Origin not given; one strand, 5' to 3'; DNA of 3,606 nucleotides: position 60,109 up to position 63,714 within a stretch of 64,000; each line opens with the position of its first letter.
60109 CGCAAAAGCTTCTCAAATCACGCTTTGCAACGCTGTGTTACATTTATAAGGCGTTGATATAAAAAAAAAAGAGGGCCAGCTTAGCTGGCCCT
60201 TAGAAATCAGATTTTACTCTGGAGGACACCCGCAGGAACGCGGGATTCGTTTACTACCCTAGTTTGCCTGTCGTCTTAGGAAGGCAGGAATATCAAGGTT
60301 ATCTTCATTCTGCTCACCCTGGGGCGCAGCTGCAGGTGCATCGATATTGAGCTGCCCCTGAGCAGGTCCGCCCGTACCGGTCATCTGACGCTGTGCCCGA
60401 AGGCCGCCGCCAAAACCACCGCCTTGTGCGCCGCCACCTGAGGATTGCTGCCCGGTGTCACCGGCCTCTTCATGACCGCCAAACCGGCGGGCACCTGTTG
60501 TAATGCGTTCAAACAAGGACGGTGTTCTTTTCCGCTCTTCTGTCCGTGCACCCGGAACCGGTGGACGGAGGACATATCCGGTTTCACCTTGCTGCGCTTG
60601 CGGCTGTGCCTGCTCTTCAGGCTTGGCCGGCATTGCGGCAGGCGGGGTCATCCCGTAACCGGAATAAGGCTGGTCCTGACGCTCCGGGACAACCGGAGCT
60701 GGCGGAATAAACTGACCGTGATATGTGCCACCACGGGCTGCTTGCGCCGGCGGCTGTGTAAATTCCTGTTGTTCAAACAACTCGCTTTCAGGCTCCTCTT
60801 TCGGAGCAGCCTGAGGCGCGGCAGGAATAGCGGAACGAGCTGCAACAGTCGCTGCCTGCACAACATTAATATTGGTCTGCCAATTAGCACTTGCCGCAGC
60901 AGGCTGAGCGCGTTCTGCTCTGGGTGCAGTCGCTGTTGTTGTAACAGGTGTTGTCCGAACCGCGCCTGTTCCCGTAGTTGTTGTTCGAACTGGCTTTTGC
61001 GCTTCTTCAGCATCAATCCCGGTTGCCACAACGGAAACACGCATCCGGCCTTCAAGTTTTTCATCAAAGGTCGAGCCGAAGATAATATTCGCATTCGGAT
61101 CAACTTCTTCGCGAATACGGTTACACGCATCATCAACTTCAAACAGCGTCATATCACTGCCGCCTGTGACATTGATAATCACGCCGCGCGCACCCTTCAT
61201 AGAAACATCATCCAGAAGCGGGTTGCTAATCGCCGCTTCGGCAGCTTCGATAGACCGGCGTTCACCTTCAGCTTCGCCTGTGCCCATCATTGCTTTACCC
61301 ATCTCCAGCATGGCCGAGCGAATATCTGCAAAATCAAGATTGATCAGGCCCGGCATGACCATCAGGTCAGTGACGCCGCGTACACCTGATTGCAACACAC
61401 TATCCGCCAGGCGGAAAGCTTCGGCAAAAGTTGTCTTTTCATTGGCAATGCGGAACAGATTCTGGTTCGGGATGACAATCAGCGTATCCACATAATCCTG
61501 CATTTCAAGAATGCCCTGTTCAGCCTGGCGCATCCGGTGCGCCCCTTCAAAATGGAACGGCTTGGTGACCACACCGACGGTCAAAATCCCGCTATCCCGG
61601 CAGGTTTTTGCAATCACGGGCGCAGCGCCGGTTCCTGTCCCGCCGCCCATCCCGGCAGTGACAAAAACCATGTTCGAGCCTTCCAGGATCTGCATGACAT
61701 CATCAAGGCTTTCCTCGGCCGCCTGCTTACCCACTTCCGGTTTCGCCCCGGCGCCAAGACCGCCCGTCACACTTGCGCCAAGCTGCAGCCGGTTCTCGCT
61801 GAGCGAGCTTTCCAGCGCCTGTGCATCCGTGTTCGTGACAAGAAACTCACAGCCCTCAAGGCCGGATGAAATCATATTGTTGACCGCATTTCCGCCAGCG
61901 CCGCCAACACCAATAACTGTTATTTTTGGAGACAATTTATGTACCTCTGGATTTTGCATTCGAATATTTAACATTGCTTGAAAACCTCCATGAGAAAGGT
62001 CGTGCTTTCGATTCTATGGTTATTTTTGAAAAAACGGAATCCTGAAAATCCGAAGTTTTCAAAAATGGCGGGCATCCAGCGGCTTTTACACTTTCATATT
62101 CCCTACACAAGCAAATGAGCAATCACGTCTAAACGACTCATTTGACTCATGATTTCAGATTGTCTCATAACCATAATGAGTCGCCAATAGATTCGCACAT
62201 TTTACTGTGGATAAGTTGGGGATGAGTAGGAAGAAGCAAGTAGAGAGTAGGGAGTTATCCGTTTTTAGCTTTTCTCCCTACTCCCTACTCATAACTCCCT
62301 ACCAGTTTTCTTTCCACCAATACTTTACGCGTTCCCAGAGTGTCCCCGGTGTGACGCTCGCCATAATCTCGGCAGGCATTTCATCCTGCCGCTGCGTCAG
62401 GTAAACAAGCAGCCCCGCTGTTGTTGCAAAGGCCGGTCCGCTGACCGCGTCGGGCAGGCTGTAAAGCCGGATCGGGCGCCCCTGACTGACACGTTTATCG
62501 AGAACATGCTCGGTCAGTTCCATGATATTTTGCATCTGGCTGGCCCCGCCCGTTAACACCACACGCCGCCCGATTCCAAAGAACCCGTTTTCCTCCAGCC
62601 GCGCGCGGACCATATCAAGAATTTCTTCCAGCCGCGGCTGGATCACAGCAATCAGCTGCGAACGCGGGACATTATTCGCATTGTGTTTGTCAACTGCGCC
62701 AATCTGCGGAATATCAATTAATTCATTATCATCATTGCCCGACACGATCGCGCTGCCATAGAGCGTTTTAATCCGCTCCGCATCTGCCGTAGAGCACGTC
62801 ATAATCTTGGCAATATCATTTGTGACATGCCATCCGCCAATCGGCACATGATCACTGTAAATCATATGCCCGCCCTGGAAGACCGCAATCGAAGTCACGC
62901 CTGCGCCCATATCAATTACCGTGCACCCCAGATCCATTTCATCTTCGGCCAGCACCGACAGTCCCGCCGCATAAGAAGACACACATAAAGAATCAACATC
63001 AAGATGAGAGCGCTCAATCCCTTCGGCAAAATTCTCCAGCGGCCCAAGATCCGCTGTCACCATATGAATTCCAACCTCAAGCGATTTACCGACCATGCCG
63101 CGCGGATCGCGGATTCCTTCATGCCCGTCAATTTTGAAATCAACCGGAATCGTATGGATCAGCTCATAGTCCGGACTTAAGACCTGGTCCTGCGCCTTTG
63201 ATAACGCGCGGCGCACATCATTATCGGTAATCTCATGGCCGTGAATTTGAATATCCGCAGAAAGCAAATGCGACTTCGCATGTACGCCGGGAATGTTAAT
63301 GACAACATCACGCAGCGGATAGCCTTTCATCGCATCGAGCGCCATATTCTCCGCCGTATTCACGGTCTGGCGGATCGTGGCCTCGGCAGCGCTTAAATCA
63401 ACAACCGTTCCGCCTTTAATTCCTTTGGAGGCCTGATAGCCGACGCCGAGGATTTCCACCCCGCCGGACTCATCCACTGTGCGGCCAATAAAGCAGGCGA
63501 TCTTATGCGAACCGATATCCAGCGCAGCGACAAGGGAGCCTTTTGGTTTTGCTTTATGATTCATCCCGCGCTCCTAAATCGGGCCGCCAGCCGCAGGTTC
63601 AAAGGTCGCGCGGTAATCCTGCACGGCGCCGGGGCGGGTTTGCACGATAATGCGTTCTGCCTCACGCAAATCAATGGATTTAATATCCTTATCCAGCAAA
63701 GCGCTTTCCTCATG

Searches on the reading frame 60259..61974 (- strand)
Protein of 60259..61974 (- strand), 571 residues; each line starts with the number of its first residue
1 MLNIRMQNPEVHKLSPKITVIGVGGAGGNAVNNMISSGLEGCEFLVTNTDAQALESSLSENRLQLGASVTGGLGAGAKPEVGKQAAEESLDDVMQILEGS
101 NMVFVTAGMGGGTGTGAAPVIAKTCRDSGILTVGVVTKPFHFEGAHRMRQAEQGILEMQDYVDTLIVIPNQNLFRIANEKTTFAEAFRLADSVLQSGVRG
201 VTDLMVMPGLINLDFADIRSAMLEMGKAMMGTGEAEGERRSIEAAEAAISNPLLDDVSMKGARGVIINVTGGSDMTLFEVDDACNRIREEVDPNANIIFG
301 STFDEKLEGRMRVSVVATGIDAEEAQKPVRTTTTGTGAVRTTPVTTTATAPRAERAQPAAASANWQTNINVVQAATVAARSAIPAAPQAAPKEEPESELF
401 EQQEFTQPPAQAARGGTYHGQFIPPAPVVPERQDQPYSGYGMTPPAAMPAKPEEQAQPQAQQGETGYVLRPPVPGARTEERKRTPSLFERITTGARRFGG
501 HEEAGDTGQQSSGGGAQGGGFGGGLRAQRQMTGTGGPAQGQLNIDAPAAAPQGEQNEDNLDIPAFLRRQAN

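Call 18: search_protein_families(library=pfam, proteins=[window:60259-61974:-], max_evalue=0.001)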
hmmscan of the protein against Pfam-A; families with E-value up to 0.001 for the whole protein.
window:60259-61974:- (571 aa): 2 families
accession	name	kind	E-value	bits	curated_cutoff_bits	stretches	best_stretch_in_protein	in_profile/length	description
PF00091.31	Tubulin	-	2.1e-50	172.1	33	1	17-178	1-190/190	Tubulin/FtsZ family, GTPase domain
PF12327.13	FtsZ_C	-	1.8e-38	131.1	27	1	226-321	1-95/95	FtsZ family, C-terminal domain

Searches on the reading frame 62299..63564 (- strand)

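Call 18: search_protein_families(library=pfam, proteins=[window:62299-63564:-], max_evalue=0.001)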
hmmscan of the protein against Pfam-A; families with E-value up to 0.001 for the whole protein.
window:62299-63564:- (421 aa): 5 families
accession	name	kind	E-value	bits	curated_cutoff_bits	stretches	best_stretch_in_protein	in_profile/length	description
PF14450.12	FtsA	-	2.3e-35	122.1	31.8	1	216-384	2-127/127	Cell division protein FtsA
PF02491.25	SHS2_FTSA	-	2.7e-24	85.8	25.4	1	93-170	1-79/79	SHS2 domain inserted in FTSA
PF06723.19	MreB_Mbl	-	1.5e-10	40.8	27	1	212-356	145-298/327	MreB/Mbl protein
PF11104.14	PilM_2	-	1e-08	35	27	1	182-267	149-235/340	Type IV pilus assembly protein PilM;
PF08841.16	DDR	-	0.00086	18.9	24.6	0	167-267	87-189/328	Diol dehydratase reactivase ATPase-like domain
